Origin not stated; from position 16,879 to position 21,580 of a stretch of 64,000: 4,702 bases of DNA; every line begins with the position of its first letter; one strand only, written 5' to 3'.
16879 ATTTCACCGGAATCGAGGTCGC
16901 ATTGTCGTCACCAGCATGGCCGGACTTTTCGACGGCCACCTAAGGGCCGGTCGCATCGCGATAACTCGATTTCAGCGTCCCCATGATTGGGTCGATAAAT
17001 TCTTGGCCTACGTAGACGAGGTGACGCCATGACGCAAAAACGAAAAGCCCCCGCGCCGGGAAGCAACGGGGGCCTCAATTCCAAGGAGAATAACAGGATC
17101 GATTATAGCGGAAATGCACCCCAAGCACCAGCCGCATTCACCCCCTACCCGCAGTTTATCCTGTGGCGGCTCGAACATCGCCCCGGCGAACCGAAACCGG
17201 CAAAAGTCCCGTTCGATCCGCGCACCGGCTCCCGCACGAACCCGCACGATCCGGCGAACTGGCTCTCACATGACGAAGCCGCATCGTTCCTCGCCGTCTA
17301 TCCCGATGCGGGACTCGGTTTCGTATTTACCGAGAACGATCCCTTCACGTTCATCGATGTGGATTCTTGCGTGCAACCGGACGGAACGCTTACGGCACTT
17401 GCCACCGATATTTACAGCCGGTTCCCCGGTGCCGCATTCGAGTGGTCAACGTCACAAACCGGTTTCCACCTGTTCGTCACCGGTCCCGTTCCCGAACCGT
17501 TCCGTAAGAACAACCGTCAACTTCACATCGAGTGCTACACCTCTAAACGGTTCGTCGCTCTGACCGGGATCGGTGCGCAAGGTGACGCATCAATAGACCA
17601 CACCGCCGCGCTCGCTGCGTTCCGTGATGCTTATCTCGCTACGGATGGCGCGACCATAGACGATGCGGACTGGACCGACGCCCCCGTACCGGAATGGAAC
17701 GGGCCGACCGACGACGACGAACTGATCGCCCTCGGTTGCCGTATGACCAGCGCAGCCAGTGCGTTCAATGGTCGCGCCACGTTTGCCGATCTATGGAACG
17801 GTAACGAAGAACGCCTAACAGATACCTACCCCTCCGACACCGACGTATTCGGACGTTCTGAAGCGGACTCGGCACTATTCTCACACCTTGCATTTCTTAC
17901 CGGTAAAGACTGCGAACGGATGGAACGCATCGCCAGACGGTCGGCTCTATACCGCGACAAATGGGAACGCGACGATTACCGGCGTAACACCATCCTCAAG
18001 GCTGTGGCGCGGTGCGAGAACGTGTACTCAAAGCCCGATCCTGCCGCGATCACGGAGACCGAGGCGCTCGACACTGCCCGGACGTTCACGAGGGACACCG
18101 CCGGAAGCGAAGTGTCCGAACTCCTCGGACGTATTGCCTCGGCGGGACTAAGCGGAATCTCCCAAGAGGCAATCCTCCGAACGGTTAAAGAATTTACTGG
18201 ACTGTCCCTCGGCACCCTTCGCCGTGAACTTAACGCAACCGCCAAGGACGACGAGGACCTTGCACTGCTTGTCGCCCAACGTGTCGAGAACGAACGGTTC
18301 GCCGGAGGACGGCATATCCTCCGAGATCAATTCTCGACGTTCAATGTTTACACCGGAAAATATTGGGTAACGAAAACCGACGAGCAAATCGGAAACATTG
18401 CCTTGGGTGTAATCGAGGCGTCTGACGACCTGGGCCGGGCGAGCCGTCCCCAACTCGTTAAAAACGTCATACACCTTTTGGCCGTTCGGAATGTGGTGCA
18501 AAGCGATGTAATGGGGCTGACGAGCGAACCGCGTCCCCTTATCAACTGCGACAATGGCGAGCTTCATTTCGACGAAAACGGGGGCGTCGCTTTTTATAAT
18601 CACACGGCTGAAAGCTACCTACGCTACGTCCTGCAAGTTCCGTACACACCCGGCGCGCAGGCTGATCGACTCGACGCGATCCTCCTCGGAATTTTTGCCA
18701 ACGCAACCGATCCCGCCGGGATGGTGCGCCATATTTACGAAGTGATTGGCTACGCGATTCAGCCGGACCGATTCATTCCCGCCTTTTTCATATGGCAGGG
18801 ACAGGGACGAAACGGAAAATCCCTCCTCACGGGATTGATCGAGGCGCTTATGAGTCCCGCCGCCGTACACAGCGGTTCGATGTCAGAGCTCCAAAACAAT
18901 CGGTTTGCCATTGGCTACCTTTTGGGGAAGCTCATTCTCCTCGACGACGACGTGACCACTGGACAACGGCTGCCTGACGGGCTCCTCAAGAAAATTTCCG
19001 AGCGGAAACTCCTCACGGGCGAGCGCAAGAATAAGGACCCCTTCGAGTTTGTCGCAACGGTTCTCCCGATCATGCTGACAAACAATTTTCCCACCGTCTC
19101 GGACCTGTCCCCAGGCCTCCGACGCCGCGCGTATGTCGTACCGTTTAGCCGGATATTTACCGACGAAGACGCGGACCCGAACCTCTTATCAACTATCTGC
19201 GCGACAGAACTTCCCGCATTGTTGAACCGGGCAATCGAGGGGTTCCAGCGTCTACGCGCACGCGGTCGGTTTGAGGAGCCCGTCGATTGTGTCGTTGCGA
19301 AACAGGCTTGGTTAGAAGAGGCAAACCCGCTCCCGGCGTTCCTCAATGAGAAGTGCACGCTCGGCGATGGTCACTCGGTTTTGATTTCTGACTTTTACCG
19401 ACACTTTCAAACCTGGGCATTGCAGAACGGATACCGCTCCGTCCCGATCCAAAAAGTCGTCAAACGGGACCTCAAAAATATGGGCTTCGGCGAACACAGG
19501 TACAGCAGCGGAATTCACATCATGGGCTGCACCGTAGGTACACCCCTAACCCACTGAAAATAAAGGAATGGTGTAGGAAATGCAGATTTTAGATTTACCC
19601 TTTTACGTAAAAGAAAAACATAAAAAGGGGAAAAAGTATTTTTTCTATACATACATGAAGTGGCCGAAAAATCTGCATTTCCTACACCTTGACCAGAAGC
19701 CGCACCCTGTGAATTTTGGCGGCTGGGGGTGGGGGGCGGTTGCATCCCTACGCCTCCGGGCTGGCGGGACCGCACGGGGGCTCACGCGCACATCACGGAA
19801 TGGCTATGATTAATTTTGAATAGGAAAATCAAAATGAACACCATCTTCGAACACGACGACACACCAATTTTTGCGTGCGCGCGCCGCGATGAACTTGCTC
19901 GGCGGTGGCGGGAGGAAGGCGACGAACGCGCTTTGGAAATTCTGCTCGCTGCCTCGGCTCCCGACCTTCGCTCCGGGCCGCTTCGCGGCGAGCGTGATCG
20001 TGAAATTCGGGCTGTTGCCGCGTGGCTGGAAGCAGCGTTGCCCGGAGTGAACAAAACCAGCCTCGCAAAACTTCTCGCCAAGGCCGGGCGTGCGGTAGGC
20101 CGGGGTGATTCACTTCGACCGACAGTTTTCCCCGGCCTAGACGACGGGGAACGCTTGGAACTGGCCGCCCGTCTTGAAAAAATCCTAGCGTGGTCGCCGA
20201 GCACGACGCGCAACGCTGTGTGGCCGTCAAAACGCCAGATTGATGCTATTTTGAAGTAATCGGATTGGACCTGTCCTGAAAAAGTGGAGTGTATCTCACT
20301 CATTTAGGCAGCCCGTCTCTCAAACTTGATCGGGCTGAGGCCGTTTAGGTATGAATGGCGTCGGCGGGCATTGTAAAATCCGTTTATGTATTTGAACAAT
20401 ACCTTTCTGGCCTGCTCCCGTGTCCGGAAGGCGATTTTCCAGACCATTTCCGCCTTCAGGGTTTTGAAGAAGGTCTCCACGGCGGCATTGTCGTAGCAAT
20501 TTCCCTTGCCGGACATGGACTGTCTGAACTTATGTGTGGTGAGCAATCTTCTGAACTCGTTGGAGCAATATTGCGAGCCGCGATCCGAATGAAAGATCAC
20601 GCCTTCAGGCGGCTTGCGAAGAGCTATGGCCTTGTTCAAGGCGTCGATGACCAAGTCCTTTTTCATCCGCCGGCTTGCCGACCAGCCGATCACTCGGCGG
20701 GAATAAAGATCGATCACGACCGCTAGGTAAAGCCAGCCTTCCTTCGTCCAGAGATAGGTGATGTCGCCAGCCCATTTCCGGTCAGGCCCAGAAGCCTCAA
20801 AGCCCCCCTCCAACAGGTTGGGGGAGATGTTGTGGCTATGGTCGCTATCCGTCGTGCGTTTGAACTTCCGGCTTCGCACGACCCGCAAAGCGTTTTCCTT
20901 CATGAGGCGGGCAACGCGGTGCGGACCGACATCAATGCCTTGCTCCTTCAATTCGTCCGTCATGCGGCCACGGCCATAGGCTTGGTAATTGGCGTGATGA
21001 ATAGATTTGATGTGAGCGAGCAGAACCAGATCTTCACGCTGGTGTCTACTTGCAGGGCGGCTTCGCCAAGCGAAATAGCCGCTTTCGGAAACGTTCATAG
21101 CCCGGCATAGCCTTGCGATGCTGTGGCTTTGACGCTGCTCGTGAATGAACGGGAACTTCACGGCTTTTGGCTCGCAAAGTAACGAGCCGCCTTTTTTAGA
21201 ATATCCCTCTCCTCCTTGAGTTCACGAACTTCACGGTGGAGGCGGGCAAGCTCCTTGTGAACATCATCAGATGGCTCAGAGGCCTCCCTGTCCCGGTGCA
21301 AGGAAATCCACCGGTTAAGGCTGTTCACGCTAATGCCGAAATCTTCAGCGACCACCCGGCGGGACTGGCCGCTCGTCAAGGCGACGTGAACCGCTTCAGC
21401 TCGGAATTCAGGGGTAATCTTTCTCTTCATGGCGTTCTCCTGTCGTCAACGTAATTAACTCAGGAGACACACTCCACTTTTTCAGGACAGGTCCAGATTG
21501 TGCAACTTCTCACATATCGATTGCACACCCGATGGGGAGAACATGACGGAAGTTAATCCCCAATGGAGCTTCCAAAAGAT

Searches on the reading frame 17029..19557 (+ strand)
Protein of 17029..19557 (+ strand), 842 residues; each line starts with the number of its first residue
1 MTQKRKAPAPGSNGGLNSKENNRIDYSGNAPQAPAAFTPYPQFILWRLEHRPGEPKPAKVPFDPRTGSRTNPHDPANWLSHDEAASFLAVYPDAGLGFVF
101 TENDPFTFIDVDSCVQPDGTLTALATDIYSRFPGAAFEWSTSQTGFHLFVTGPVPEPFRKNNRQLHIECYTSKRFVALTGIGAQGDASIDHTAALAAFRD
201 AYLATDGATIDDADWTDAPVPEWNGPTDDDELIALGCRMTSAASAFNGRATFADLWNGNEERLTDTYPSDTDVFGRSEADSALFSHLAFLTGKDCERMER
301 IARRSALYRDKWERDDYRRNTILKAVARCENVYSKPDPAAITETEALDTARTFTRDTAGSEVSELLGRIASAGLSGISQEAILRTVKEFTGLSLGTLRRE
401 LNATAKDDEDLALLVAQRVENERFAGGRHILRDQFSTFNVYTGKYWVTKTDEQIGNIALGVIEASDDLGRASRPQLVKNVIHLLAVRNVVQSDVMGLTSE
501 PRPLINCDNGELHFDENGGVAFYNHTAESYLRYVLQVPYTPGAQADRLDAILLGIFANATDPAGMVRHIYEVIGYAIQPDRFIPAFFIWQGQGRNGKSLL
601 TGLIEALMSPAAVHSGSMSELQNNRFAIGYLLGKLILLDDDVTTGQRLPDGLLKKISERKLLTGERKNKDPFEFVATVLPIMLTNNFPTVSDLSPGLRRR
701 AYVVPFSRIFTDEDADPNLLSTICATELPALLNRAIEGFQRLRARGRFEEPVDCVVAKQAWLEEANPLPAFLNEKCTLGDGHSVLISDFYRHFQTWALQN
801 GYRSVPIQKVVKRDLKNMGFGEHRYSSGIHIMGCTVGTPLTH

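Call 8: search_protein_families(library=pfam, proteins=[window:17029-19557:+], max_evalue=0.001)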
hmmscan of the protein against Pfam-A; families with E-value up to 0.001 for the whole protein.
window:17029-19557:+ (842 aa): 3 families
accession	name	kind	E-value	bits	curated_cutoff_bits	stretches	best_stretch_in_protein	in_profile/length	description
PF22763.1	NrS1-1_pol-like_HBD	-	1.8e-20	73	27.9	1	276-334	1-63/64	NrS-1 polymerase HBD domain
PF19263.5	DUF5906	-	1.5e-11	45.4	27.6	1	590-698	2-112/114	Family of unknown function (DUF5906)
PF08706.16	D5_N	-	0.0002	22.1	22.4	1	434-552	17-140/145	D5 N terminal like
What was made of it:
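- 17029..19557 (+): Primase-helicase (D5_N/DUF5906, NrS-1 polymerase-like HBD), the island's replication gene. Call 8.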

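Call 69: search_protein_families(library=phrogs, proteins=[window:17029-19557:+], max_evalue=0.001)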
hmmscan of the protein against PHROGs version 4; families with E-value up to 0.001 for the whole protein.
window:17029-19557:+ (842 aa): 13 families
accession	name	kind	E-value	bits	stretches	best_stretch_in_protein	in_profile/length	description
phrog_1829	-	DNA, RNA and nucleotide metabolism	1e-126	425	1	31-814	4-733/772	DNA primase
phrog_13901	-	DNA, RNA and nucleotide metabolism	2.8e-55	188.8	1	30-335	8-301/341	DNA primase/helicase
phrog_864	-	DNA, RNA and nucleotide metabolism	7.5e-50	171.3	1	422-816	216-597/1064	DNA primase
phrog_1156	-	DNA, RNA and nucleotide metabolism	3.3e-49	169.2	1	80-822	51-807/855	DNA primase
phrog_35045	-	DNA, RNA and nucleotide metabolism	1.3e-47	163.6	1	60-328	38-316/826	DNA primase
phrog_6088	-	DNA, RNA and nucleotide metabolism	1.3e-41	143.9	1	433-834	353-761/772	DNA primase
phrog_2478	-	DNA, RNA and nucleotide metabolism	2.2e-36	126.3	1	473-819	478-822/854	DNA polymerase/primase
phrog_3022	-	DNA, RNA and nucleotide metabolism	1e-28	101.2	1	33-325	9-291/788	DNA primase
phrog_1883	-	DNA, RNA and nucleotide metabolism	7.9e-27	94.9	1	488-835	401-746/756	DNA helicase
phrog_7601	-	unknown function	2.4e-25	90.5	1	570-828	6-263/289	-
phrog_16213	-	DNA, RNA and nucleotide metabolism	2.3e-14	53.6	1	501-750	312-560/732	DNA primase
phrog_8643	-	DNA, RNA and nucleotide metabolism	1e-13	52.4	1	58-180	52-168/179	DNA polymerase/primase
phrog_16950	-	DNA, RNA and nucleotide metabolism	1.5e-10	40.6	1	477-711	457-690/843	DNA primase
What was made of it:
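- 17029..19557 (+): Call 69: phrog_1829 DNA primase, E=1e-126.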

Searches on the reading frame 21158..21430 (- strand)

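Call 110: search_protein_families(library=pfam, proteins=[window:21158-21430:-], max_evalue=0.01)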
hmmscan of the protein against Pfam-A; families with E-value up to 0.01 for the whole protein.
window:21158-21430:- (90 aa): 3 families
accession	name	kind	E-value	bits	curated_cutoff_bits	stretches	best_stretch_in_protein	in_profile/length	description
PF01527.26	HTH_Tnp_1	-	2.6e-11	44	24.1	1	2-74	4-73/75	Transposase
PF13542.12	HTH_Tnp_ISL3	-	4.5e-05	23.3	27.4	1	3-43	10-48/51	Helix-turn-helix domain of transposase family ISL3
PF13384.12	HTH_23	-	0.00025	21.2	24.6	1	10-45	7-41/50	Homeodomain-like domain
